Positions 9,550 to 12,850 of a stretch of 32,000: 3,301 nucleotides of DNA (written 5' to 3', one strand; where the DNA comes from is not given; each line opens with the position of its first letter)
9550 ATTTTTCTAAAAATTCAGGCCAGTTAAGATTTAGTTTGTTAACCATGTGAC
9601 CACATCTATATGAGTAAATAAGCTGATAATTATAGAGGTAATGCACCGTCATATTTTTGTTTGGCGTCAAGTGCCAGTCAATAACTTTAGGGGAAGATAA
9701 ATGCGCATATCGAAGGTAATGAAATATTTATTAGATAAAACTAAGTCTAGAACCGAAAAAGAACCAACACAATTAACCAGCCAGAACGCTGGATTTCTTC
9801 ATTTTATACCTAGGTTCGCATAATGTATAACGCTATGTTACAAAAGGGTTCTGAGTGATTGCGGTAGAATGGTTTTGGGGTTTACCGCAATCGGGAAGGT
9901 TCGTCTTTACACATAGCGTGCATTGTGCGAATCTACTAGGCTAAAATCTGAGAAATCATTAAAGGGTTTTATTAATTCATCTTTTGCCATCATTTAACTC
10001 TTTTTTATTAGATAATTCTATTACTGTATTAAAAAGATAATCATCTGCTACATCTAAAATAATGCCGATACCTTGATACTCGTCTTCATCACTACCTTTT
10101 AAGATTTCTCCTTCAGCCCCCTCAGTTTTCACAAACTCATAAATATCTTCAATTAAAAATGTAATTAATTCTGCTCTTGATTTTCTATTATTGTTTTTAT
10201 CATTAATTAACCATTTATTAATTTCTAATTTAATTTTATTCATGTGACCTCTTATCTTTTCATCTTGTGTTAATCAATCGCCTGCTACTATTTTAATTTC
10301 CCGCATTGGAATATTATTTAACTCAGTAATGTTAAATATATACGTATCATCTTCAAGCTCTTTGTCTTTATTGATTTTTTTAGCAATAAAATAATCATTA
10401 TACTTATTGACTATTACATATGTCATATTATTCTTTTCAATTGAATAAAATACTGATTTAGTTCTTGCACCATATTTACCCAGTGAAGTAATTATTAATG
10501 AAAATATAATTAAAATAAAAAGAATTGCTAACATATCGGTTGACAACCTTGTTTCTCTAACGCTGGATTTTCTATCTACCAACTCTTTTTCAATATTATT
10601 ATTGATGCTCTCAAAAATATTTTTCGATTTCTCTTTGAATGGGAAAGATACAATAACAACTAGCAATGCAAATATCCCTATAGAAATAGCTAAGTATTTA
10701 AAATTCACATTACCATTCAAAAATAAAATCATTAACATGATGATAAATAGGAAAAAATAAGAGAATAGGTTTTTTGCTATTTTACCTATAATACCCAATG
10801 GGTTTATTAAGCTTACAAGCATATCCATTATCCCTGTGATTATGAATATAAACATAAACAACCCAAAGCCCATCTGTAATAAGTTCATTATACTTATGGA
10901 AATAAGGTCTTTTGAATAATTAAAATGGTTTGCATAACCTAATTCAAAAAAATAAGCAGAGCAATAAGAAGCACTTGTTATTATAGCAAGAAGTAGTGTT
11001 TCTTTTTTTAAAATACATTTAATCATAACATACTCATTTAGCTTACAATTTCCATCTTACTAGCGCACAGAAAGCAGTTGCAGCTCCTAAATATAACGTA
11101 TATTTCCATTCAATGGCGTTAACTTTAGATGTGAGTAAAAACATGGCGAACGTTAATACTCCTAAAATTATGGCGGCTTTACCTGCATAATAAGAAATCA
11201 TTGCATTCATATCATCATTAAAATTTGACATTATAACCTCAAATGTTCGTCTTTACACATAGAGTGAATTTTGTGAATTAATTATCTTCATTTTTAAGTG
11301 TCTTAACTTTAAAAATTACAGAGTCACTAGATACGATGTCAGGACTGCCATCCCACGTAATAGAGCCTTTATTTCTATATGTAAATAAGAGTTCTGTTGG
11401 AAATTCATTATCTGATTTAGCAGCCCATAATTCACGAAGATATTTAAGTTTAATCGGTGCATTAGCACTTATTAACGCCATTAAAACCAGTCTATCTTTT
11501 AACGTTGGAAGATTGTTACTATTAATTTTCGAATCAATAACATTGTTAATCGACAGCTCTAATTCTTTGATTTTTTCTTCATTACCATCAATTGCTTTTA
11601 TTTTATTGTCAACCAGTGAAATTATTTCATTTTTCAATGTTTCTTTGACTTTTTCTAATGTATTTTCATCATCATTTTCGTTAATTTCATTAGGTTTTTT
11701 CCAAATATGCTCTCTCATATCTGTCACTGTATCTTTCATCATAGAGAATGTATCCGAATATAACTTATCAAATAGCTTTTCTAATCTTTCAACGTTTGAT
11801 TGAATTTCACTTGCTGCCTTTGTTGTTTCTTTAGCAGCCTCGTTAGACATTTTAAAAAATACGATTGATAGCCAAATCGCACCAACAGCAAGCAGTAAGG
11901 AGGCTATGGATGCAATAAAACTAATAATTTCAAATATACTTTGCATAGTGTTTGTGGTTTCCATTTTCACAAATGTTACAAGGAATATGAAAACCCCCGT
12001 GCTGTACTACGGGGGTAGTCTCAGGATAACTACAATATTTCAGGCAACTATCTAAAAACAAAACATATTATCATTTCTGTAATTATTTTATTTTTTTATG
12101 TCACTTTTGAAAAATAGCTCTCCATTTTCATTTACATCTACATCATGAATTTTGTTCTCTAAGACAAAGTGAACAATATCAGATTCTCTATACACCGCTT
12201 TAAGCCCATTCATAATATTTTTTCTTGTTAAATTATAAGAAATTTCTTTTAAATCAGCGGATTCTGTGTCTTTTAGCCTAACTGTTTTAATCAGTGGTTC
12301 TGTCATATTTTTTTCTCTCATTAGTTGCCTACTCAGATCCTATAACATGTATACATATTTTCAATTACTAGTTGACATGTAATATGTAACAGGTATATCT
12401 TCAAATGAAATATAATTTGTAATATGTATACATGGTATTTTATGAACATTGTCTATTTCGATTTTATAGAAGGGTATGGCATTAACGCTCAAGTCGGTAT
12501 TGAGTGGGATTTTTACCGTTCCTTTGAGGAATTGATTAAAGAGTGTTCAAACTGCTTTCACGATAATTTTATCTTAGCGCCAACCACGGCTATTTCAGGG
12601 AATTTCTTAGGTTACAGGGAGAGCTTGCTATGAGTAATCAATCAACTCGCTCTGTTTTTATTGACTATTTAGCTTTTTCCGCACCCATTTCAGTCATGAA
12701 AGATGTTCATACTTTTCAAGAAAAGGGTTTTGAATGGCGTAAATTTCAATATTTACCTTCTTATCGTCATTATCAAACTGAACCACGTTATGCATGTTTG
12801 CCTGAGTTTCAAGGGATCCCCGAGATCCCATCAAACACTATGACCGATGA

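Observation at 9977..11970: AT-rich, opposite-strand four-gene module of uncharacterised, mostly membrane proteins: best candidate for an undescribed phage-borne accessory system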

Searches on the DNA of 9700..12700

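Call 89: search_rna_families(source=window, start=9700, end=12700, threshold=evalue, max_evalue=1)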
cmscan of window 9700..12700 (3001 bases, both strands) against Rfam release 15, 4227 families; matches with E-value up to 1: 2.
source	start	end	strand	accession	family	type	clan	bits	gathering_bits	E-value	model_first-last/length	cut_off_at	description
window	10965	11009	+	RF04344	Plastid-psbA-3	Cis-reg;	CL00153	21.9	48.4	0.92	1-57/57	no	Plastid-psbA-3 3UTR RNA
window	12512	12535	-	RF01315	CRISPR-DR2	Gene; CRISPR;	CL00014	21.8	37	0.93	4-27/30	no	CRISPR RNA direct repeat element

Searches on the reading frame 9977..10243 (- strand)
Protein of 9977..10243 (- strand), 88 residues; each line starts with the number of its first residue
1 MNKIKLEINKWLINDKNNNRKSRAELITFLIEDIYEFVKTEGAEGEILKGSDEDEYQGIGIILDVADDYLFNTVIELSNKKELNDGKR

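Call 7: search_protein_families(library=pfam, proteins=[window:9977-10243:-], max_evalue=1)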
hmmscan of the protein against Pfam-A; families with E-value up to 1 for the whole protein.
window:9977-10243:- (88 aa): 0 families

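Call 8: search_protein_families(library=phrogs, proteins=[window:9977-10243:-], max_evalue=1)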
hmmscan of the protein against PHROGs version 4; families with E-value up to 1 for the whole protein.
window:9977-10243:- (88 aa): 1 family
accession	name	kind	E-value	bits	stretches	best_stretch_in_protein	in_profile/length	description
phrog_37184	-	unknown function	2.2e-13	51.2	1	8-81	6-79/88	-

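Call 9: search_protein_families(library=padloc, proteins=[window:9977-10243:-], max_evalue=1)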
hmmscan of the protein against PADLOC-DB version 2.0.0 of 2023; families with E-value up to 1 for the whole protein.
window:9977-10243:- (88 aa): 1 family
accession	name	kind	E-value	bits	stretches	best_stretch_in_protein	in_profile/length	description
PDLC04760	PDC-M64C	-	0.029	12.8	1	1-39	49-87/93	-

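Call 16: search_dna_similar(query=window:9977-10243:-, collection=phages, mode=protein, max_rows=30, max_evalue=1)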
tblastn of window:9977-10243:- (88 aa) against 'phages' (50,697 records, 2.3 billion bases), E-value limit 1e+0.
No match.

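Call 23: find_homologous_proteins(query=window:9977-10243:-)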
Query window:9977-10243:- (88 aa): 3 proteins with E <= 0.001 among 6 candidates.
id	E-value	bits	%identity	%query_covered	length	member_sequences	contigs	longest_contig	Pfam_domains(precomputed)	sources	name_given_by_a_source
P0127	7.7e-38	146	82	100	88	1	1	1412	-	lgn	-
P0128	3.1e-34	135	80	92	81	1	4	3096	-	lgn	-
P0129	1.7e-29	120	72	100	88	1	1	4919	-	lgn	-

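Call 26: find_encoding_contigs(protein=P0128, flank=6000, max_places=4)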
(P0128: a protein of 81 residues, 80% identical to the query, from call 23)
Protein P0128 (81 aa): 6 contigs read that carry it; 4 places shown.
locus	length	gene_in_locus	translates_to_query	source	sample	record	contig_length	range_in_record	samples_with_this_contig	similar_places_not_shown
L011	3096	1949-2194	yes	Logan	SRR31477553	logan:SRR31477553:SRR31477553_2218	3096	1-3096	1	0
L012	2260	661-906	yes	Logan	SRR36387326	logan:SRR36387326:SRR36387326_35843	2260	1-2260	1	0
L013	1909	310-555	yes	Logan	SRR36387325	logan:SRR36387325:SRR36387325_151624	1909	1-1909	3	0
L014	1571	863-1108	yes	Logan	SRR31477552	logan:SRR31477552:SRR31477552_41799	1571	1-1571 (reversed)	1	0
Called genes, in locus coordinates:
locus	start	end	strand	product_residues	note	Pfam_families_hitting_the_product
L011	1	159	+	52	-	?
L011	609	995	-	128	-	-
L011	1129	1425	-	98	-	PF00263:Secretin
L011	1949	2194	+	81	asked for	-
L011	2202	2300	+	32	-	-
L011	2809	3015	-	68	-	PF00345:PapD_N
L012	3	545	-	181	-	?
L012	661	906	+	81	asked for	-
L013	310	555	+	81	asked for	-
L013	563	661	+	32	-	-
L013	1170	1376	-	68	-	PF00345:PapD_N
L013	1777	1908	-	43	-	?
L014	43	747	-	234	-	PF00263:Secretin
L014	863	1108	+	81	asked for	-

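Call 29: search_protein_families(library=ncbifam, proteins=[window:9977-10243:-], max_evalue=1)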
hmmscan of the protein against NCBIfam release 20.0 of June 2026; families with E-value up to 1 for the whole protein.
window:9977-10243:- (88 aa): 0 families

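Call 97: search_solved_structures(query=window:9977-10243:-, max_evalue=5)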
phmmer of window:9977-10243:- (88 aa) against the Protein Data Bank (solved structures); distinct sequences matched with E-value up to 5: 1.
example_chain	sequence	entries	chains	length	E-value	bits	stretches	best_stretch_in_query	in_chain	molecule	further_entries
9s82_A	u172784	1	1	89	0.086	16.8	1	42-80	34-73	JUBO2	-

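Call 99: find_related_loci(query=window:9977-10243:-, collection=viral_contigs, flank=5000)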
Query window:9977-10243:- (88 aa) in viral_contigs; peptide patterns used: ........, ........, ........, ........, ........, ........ (x = any residue, [..] = any of these).
33 stretches matched a pattern, but none encodes a relative of the query by tblastn (E <= 1e-3).
